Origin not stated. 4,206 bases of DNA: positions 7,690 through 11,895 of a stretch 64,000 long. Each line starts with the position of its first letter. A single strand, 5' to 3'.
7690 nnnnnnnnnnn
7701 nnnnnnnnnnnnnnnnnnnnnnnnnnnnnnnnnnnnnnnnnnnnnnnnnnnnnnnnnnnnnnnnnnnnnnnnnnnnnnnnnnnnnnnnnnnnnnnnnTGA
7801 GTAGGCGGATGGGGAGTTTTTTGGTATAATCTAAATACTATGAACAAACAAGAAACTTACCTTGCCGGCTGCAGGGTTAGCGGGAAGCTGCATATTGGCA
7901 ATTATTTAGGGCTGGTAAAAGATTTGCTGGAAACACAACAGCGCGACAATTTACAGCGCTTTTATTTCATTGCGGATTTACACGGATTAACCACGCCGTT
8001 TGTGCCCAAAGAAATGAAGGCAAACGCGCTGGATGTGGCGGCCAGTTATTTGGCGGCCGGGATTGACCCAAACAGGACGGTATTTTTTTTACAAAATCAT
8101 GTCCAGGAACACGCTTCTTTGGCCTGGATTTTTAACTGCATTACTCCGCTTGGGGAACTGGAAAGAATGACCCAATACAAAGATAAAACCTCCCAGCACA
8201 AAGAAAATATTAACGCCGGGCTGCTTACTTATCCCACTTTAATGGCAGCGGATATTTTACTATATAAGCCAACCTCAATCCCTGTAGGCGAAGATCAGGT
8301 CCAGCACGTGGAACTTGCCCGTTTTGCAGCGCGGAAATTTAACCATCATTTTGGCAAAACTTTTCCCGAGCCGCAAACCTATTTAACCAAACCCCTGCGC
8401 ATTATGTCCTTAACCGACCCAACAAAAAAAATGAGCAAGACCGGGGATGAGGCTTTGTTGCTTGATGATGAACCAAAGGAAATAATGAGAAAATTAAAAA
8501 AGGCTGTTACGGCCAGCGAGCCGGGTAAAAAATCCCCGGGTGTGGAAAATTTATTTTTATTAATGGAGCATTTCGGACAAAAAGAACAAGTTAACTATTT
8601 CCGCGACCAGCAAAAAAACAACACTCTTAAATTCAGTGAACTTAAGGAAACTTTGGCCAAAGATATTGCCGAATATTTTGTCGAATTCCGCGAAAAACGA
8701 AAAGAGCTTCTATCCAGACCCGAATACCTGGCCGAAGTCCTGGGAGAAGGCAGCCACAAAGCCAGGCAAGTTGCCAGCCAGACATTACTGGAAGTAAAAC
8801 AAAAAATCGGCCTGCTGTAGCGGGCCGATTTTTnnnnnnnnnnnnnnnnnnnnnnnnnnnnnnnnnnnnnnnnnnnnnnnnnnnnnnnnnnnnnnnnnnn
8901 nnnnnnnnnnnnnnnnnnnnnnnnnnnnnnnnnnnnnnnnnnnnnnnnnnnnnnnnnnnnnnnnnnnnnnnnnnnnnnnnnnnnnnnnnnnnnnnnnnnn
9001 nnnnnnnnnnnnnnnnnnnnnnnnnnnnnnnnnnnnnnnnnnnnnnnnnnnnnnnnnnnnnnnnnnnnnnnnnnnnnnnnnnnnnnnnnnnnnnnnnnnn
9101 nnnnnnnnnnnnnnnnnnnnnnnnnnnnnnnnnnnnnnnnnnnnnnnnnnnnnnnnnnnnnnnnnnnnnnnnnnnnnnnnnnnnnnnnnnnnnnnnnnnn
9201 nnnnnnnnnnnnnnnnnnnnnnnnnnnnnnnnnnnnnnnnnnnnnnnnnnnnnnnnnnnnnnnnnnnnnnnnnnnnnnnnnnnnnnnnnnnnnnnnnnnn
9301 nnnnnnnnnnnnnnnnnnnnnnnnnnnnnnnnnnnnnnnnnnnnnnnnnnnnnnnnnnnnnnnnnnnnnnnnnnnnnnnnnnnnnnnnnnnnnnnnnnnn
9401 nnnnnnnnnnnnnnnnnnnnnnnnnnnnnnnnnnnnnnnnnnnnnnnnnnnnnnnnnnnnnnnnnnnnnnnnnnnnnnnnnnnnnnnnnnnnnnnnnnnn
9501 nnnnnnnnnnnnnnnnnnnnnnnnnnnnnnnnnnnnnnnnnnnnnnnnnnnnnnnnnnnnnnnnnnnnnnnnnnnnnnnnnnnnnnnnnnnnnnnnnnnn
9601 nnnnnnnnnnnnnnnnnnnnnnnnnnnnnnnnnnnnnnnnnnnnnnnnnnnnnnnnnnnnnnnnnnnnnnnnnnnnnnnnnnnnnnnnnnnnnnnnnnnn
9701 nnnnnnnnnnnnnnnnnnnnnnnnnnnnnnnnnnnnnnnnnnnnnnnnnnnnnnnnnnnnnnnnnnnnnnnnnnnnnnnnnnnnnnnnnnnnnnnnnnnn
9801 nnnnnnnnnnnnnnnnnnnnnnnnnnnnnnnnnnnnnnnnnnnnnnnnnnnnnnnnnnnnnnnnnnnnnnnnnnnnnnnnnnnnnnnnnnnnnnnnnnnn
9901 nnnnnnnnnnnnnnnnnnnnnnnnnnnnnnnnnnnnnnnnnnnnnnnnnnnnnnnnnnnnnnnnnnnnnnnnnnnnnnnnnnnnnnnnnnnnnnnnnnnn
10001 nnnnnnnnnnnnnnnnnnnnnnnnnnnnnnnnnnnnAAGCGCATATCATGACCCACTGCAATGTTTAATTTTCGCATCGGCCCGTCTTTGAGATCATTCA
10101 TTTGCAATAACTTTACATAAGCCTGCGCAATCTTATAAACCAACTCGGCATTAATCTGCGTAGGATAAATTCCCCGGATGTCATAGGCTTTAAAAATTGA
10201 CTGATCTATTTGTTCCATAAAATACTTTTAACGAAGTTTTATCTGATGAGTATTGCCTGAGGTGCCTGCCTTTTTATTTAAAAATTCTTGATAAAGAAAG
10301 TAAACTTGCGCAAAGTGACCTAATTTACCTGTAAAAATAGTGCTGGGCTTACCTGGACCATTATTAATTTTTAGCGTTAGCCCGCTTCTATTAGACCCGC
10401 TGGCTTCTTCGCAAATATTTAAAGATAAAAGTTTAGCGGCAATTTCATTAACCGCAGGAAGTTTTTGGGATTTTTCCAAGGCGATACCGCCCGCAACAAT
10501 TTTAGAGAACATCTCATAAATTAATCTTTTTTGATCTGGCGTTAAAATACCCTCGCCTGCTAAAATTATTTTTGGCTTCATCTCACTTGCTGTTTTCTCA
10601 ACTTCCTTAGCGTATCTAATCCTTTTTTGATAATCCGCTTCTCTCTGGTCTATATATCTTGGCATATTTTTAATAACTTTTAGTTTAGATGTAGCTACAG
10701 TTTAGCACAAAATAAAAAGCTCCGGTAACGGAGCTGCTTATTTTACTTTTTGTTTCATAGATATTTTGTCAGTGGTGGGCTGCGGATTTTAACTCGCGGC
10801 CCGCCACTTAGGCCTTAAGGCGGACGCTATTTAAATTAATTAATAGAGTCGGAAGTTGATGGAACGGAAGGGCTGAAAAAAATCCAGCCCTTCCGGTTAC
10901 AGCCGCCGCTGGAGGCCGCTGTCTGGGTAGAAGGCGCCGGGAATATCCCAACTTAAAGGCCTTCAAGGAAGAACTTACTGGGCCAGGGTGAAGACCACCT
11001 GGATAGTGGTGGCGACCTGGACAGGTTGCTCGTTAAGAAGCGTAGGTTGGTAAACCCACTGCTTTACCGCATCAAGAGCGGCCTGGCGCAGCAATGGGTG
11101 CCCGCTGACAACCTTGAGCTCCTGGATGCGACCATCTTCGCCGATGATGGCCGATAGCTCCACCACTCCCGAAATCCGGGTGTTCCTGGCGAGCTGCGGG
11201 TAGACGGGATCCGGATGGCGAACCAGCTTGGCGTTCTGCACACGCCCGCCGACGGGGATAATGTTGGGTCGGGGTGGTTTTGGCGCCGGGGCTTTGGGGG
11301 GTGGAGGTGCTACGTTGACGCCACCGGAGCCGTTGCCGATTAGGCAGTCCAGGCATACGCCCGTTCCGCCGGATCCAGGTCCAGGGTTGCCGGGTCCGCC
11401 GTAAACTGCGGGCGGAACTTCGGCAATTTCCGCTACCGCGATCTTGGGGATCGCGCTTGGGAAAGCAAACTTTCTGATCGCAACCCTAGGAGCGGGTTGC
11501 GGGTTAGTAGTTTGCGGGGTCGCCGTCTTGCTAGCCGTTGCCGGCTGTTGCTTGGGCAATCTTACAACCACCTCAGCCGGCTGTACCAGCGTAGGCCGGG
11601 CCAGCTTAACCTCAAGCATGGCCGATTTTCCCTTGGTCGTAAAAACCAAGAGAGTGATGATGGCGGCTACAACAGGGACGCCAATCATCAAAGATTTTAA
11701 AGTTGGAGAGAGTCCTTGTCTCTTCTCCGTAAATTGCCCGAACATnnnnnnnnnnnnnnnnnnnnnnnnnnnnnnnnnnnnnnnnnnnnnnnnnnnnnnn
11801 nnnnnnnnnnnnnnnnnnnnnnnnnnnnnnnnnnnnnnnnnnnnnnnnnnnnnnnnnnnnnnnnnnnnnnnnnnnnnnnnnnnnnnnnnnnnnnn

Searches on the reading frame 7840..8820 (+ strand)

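Call 60: search_protein_families(library=pfam, proteins=[window:7840-8820:+], max_evalue=0.001)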
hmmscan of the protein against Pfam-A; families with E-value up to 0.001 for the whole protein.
window:7840-8820:+ (326 aa): 1 family
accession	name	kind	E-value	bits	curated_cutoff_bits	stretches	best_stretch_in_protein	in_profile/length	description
PF00579.31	tRNA-synt_1b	-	1.6e-62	211.9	21.1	1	6-278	7-289/292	tRNA synthetases class I (W and Y)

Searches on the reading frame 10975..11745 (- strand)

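Call 3: search_protein_families(library=pfam, proteins=[window:10975-11745:-], max_evalue=1)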
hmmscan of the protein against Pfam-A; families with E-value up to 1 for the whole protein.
window:10975-11745:- (256 aa): 2 families
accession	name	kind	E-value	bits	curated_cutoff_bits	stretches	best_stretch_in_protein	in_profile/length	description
PF03544.19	TonB_C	-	9.8e-21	74.4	24.6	1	179-254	2-79/79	Gram-negative bacterial TonB protein C-terminal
PF06519.16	TolA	-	0.044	14.4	25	1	201-230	45-74/96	TolA C-terminal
